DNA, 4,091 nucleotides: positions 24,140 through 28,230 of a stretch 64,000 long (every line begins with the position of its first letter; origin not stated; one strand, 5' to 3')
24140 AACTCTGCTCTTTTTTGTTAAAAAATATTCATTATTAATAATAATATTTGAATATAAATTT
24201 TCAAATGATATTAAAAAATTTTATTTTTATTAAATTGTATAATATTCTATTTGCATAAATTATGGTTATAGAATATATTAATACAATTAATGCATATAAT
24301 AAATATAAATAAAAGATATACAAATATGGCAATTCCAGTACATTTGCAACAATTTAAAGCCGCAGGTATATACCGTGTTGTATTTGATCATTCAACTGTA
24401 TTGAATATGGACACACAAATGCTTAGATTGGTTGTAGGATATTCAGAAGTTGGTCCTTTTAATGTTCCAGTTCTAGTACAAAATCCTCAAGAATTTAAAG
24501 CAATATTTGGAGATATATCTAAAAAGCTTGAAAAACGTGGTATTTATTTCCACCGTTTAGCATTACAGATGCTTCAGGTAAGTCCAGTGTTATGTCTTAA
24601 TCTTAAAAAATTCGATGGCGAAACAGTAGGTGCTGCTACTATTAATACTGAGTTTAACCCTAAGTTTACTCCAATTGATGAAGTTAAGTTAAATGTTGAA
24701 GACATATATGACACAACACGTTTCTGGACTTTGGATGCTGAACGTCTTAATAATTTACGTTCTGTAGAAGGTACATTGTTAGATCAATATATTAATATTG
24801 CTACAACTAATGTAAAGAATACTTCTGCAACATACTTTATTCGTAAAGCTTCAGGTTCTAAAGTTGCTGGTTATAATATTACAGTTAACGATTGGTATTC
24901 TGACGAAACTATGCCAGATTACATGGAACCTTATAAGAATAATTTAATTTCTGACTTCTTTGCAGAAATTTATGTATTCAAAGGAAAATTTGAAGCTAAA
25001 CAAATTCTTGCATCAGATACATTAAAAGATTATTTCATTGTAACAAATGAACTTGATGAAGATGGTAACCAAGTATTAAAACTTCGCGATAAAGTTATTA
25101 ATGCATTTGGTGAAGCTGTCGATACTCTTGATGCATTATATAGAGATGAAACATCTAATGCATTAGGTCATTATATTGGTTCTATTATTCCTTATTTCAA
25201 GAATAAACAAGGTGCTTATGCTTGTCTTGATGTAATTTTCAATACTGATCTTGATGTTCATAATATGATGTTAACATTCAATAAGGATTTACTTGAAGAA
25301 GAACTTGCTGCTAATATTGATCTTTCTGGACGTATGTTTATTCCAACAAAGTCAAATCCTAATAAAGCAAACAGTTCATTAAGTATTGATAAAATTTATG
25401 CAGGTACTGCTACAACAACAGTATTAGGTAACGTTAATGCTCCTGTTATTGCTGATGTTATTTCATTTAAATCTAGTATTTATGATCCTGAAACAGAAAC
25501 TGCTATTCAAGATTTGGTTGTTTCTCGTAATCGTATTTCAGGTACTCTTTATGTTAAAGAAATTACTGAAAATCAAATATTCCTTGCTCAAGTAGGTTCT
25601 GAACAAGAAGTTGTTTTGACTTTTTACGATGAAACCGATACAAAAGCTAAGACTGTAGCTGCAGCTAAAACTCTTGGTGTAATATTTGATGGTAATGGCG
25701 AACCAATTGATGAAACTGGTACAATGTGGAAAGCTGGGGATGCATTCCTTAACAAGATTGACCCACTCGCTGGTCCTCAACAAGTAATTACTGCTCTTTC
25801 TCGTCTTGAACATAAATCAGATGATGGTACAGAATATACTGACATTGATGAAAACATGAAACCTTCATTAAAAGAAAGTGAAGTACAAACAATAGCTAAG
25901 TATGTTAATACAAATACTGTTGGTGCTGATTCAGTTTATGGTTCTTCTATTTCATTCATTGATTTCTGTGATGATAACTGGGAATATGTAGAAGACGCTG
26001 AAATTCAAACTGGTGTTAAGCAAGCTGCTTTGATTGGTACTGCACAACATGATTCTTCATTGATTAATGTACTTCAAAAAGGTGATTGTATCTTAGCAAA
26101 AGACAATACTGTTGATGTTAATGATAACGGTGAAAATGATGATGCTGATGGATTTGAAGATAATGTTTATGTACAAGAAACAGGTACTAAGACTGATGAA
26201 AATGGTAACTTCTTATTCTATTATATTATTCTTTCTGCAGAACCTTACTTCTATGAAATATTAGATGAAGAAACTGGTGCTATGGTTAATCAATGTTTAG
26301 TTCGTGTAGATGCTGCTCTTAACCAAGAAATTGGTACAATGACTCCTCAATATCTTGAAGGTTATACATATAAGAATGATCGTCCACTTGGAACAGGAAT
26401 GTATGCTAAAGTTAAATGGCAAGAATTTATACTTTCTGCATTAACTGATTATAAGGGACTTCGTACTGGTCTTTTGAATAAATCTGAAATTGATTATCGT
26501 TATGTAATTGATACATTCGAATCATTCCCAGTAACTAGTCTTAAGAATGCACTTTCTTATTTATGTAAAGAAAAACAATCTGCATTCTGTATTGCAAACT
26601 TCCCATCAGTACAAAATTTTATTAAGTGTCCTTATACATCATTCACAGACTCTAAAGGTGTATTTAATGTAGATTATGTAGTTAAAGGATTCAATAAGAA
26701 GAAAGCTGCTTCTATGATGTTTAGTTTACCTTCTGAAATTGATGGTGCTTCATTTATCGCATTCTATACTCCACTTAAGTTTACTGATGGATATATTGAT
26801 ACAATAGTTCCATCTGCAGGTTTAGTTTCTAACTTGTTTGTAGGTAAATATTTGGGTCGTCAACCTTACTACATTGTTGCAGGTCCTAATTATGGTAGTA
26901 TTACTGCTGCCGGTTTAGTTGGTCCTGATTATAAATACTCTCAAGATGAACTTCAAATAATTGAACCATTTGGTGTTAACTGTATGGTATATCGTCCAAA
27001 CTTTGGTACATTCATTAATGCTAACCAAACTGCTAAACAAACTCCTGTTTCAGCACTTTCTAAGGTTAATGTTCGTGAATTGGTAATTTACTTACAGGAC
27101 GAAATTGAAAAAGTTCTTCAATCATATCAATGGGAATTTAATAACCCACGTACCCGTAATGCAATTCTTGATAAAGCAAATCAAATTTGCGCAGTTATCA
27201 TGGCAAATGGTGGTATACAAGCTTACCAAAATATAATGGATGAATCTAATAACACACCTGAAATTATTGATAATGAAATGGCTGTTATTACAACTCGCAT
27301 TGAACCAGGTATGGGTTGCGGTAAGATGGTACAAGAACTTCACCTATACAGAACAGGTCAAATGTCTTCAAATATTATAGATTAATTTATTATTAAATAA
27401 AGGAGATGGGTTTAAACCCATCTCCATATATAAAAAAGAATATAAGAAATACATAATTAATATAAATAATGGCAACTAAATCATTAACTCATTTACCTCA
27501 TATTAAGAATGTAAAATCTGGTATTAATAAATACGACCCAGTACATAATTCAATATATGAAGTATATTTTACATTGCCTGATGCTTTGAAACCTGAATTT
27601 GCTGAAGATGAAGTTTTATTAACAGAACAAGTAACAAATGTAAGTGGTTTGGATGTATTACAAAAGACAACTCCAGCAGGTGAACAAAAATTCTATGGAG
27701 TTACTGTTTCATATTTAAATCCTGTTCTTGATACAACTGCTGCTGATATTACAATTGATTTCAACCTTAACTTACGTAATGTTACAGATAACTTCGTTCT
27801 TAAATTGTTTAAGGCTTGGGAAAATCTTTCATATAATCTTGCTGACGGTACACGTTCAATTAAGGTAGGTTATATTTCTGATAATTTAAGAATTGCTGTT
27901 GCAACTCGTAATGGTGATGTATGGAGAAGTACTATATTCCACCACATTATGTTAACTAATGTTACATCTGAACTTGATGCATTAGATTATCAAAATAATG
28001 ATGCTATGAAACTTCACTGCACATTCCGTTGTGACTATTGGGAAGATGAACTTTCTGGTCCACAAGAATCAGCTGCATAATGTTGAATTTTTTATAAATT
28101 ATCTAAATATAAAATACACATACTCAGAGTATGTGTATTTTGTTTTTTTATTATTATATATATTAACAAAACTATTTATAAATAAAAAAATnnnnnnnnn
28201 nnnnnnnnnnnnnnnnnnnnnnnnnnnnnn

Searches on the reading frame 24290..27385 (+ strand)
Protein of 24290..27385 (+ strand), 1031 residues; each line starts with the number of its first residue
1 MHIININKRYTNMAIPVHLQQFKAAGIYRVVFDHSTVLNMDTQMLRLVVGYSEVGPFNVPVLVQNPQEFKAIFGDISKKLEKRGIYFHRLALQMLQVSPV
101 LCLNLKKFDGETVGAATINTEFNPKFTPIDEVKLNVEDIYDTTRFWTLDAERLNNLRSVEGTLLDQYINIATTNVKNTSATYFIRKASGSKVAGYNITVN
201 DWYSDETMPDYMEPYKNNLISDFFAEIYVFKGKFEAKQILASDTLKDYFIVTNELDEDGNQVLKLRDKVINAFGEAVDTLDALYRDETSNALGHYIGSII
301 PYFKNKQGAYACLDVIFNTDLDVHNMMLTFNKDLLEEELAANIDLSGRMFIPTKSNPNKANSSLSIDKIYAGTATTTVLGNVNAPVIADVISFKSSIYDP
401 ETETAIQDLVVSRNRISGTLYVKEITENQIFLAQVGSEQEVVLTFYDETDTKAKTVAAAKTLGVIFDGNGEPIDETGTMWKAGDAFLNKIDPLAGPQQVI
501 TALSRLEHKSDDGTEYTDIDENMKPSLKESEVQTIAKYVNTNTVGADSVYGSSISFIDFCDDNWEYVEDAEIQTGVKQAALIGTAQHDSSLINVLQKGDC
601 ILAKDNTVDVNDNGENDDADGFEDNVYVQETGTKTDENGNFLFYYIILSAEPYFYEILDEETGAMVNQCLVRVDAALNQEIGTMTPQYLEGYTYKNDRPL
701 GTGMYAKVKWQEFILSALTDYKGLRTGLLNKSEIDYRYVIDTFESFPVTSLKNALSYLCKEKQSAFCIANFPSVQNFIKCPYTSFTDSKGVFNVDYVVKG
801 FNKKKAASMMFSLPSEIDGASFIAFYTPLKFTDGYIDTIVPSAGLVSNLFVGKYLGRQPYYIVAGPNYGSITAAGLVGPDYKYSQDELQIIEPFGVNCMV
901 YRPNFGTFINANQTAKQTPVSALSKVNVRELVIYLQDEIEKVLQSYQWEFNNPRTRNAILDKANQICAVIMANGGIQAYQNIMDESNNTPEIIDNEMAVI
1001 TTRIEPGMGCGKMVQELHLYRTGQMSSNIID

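Call 5: search_protein_families(library=pfam, proteins=[window:24290-27385:+], max_evalue=0.01)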
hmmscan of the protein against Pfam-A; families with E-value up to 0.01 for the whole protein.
window:24290-27385:+ (1031 aa): 1 family
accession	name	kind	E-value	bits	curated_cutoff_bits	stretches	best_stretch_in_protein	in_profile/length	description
PF17482.7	Phage_sheath_1C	-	0.0025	18.3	26.9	1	922-997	5-82/104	Phage tail sheath C-terminal domain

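Call 6: search_protein_families(library=phrogs, proteins=[window:24290-27385:+], max_evalue=0.001)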
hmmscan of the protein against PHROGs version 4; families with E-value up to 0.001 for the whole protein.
window:24290-27385:+ (1031 aa): 3 families
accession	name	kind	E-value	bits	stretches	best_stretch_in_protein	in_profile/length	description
phrog_34521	-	tail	8e-89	299.7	2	725-1023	654-954/962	tail sheath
phrog_10581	-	tail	4.3e-17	62.7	1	896-1006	787-896/915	tail sheath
phrog_23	-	tail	2.8e-16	60.3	1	855-1006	300-449/496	tail sheath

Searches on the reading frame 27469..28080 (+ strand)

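Call 73: search_protein_families(library=phrogs, proteins=[window:27469-28080:+], max_evalue=0.001)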
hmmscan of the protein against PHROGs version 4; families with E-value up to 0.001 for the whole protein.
window:27469-28080:+ (203 aa): 2 families
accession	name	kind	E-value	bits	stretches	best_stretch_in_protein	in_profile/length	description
phrog_32623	-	unknown function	8.5e-24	85.3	1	8-192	2-181/185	-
phrog_45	-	tail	2.2e-07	31.3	1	97-194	158-255/350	tail tube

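Call 74: search_protein_families(library=pfam, proteins=[window:27469-28080:+], max_evalue=0.001)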
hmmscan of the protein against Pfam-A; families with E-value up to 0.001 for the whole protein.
window:27469-28080:+ (203 aa): 0 families
